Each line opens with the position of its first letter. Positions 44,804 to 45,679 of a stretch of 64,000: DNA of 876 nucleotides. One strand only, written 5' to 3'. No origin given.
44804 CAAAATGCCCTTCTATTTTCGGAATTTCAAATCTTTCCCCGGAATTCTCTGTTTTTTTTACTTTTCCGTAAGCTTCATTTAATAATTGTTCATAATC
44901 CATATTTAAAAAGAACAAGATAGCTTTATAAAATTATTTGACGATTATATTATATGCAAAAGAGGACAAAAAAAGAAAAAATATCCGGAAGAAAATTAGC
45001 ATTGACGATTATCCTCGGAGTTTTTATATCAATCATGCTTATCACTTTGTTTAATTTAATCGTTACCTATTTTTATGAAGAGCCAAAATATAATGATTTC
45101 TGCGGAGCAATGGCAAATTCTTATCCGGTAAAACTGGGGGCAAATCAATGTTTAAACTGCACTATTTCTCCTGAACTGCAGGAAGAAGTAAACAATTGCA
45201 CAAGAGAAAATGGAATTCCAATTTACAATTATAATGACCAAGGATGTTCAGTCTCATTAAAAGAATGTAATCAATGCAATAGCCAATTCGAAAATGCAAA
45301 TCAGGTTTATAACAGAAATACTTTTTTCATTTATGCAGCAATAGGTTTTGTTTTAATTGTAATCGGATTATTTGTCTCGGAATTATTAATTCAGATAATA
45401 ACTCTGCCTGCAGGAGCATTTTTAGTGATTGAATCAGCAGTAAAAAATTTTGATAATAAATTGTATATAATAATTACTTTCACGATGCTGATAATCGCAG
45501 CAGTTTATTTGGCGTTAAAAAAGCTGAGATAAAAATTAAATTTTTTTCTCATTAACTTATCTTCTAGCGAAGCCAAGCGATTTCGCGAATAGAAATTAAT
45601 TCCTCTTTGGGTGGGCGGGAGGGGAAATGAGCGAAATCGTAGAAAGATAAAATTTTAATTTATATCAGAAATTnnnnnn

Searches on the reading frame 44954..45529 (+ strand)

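Call 75: search_protein_families(library=pfam, proteins=[window:44954-45529:+], max_evalue=0.01)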
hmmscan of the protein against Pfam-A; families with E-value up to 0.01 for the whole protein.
window:44954-45529:+ (192 aa): 1 family
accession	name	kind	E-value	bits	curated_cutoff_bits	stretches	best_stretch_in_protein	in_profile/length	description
PF06781.17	CrgA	-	0.0024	18.4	24.8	0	3-43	18-58/89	Cell division protein CrgA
